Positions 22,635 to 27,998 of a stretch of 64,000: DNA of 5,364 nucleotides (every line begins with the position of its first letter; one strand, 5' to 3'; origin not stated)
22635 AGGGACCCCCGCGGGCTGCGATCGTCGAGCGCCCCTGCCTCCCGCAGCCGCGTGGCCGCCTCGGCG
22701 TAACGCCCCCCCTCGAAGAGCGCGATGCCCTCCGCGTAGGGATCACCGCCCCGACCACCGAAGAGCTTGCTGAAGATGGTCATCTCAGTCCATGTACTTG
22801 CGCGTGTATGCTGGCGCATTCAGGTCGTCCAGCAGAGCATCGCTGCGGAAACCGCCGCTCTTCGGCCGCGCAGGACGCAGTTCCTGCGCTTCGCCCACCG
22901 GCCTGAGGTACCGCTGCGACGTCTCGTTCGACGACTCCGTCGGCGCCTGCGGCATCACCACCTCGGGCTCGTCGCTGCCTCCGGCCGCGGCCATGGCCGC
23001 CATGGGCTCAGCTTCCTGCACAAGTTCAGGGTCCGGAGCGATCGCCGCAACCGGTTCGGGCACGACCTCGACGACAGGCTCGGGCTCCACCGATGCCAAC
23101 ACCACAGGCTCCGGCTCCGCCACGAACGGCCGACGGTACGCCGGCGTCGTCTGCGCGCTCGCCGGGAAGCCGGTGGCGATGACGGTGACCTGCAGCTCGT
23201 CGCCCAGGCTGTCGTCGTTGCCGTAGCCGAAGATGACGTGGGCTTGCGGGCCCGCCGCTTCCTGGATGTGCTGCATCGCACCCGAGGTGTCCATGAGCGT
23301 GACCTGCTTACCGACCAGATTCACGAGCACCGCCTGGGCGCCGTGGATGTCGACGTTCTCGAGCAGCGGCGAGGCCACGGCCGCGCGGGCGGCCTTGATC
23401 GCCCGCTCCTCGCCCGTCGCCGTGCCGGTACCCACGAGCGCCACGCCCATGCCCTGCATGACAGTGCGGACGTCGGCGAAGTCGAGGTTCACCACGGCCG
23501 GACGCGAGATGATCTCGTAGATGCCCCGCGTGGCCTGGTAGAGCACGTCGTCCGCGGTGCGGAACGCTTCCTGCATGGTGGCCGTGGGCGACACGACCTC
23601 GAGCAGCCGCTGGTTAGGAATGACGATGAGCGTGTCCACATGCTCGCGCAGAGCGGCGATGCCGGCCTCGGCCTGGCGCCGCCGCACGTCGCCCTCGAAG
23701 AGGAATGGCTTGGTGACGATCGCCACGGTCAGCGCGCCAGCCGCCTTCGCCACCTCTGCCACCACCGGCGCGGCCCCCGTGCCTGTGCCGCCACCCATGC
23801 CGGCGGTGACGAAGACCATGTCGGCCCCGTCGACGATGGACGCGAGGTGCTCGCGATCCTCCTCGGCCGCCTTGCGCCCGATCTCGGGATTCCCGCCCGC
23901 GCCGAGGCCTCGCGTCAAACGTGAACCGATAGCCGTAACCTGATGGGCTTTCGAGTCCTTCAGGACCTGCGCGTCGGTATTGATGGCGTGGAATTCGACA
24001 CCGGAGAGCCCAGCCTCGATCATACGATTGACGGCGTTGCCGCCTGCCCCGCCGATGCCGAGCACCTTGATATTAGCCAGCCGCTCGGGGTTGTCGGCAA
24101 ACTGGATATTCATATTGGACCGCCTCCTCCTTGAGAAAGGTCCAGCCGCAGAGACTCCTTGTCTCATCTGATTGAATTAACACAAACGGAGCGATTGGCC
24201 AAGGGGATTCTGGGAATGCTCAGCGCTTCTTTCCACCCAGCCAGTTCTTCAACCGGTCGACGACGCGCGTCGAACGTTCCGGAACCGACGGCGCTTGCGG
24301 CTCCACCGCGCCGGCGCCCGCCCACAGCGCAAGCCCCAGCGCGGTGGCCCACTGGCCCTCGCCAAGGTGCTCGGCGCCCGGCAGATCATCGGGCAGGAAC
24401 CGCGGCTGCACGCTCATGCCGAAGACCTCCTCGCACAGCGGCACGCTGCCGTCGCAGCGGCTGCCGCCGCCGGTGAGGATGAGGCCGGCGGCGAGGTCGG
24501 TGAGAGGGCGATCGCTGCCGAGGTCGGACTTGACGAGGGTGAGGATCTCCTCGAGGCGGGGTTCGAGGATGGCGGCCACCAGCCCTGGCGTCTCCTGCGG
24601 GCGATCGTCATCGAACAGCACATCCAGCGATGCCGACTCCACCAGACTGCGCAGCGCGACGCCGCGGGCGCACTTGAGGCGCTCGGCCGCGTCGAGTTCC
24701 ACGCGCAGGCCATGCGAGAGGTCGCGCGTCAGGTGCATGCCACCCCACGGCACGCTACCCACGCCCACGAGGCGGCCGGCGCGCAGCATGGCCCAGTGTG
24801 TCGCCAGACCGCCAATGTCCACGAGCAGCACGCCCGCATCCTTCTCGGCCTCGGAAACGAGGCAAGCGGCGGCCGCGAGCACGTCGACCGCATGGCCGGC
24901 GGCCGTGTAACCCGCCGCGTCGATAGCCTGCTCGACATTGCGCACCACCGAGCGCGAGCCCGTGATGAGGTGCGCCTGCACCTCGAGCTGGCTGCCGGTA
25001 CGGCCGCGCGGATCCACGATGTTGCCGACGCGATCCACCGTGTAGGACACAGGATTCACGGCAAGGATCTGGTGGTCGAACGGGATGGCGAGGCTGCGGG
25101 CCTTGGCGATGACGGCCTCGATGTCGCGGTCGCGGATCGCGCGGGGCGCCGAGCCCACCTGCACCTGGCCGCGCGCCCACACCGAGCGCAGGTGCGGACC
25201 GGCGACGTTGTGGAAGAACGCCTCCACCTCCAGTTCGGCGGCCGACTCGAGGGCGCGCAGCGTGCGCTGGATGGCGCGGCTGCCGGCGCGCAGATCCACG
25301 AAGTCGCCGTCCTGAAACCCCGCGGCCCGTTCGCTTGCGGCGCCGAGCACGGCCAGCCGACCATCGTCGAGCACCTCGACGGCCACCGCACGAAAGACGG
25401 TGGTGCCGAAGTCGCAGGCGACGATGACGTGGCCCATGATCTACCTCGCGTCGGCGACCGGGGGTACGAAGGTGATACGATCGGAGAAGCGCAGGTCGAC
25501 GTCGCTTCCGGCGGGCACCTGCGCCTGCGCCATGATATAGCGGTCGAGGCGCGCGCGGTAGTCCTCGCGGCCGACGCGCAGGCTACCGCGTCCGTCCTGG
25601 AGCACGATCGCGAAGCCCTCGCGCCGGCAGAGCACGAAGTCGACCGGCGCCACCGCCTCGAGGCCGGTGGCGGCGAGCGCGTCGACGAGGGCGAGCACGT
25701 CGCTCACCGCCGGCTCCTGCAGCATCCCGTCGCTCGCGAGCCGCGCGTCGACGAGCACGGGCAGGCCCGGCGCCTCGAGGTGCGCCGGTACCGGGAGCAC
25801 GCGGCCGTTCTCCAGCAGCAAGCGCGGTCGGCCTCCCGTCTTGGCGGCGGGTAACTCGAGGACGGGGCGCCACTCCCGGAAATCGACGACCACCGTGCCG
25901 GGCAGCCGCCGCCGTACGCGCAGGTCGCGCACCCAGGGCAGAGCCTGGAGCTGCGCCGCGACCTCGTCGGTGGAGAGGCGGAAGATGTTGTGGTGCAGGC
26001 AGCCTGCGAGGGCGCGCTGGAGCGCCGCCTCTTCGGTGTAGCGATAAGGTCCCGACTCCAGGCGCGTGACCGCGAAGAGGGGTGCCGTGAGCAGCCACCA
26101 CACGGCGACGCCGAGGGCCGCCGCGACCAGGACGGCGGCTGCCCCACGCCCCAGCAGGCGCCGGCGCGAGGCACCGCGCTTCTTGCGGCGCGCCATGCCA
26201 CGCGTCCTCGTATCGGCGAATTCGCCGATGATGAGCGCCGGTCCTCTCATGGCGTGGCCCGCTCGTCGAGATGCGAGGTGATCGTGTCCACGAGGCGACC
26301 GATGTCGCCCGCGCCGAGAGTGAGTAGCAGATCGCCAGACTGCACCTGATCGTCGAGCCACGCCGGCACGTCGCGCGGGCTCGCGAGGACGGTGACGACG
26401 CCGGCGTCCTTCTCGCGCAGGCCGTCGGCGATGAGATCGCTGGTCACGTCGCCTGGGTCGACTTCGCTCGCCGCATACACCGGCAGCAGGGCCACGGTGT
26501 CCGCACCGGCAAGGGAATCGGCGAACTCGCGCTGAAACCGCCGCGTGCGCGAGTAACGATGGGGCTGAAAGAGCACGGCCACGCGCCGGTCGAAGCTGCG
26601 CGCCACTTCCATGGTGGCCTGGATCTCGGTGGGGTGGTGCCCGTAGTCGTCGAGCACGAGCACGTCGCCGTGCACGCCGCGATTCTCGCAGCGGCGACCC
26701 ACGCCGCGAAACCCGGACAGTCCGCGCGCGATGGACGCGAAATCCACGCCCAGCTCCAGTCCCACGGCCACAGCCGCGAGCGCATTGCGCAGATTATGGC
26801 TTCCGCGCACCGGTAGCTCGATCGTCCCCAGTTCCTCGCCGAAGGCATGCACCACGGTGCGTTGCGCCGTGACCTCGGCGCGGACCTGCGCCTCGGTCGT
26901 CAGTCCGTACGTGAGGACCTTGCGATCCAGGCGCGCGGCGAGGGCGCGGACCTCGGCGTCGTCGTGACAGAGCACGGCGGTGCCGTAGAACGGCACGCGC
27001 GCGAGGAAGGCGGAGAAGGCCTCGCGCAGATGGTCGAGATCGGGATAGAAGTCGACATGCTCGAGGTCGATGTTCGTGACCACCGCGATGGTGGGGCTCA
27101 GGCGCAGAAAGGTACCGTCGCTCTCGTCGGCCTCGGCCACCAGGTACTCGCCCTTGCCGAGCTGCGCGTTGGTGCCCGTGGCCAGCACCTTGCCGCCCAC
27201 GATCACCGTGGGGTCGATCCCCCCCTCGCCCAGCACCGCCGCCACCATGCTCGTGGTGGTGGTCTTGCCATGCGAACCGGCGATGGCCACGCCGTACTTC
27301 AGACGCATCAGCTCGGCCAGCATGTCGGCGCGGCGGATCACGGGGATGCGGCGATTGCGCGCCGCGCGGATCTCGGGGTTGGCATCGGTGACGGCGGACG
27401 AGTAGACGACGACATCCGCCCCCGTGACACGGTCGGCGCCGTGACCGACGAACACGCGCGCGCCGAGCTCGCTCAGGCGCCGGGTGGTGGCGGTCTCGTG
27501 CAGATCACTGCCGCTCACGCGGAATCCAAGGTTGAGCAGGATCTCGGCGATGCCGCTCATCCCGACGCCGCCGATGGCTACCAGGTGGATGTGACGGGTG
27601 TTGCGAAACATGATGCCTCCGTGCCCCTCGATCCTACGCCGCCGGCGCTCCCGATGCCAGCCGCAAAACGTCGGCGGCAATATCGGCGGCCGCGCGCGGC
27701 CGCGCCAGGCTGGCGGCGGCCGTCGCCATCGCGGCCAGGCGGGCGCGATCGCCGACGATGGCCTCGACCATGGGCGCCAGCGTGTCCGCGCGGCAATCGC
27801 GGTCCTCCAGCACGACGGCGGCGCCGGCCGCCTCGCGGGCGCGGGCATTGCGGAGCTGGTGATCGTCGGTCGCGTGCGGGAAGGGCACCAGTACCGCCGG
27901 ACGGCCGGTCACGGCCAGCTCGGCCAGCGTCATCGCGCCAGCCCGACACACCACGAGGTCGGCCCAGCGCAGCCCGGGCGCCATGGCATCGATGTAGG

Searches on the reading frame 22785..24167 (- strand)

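Call 56: search_protein_families(library=pfam, proteins=[window:22785-24167:-], max_evalue=0.00001)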
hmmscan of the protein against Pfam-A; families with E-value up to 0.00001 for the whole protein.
window:22785-24167:- (460 aa): 2 families
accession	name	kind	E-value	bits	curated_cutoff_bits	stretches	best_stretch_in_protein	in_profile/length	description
PF00091.31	Tubulin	-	3e-51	174.8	33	1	32-192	1-189/190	Tubulin/FtsZ family, GTPase domain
PF12327.13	FtsZ_C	-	5.9e-25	87.8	27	1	241-334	1-94/95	FtsZ family, C-terminal domain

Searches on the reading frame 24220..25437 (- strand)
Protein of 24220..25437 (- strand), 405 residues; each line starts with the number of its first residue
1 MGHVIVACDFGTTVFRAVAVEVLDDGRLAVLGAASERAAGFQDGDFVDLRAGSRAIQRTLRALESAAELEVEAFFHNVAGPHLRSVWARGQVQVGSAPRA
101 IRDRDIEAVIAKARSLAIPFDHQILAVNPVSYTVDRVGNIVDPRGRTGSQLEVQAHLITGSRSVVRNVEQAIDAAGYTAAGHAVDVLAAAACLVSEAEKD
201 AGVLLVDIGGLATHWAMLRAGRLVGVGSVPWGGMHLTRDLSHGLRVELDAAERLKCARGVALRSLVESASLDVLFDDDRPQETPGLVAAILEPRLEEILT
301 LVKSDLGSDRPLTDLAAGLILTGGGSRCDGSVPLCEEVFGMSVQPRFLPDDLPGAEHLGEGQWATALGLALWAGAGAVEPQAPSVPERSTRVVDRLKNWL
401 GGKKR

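Call 56: search_protein_families(library=pfam, proteins=[window:24220-25437:-], max_evalue=0.00001)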
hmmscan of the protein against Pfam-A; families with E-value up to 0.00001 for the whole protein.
window:24220-25437:- (405 aa): 2 families
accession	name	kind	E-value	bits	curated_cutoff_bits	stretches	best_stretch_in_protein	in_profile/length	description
PF02491.25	SHS2_FTSA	-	3e-19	69.6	25.4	1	80-159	1-79/79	SHS2 domain inserted in FTSA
PF14450.12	FtsA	-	2.2e-15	57.6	31.8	1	205-367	2-126/127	Cell division protein FtsA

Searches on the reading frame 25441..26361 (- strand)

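Call 56: search_protein_families(library=pfam, proteins=[window:25441-26361:-], max_evalue=0.00001)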
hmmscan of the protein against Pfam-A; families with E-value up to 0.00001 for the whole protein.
window:25441-26361:- (306 aa): 2 families
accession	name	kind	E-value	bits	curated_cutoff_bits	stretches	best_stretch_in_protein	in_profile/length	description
PF08478.15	POTRA_1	-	3.5e-10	40.5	23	1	104-163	10-68/69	POTRA domain, FtsQ-type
PF03799.20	FtsQ_DivIB_C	-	4.4e-06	28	21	0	177-291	7-114/114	Cell division protein FtsQ/DivIB, C-terminal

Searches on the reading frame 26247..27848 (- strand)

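Call 56: search_protein_families(library=pfam, proteins=[window:26247-27848:-], max_evalue=0.00001)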
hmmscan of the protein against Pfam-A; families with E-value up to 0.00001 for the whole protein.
window:26247-27848:- (533 aa): 3 families
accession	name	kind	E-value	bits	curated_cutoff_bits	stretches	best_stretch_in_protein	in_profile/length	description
PF01225.30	Mur_ligase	-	6.8e-30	103.7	21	1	86-185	1-95/95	Mur ligase family, catalytic domain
PF08245.18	Mur_ligase_M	-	6.6e-28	98.5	24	1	189-362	1-199/200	Mur ligase middle domain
PF02875.26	Mur_ligase_C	-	1.3e-16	62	28.4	1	385-514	1-127/127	Mur ligase, glutamate ligase domain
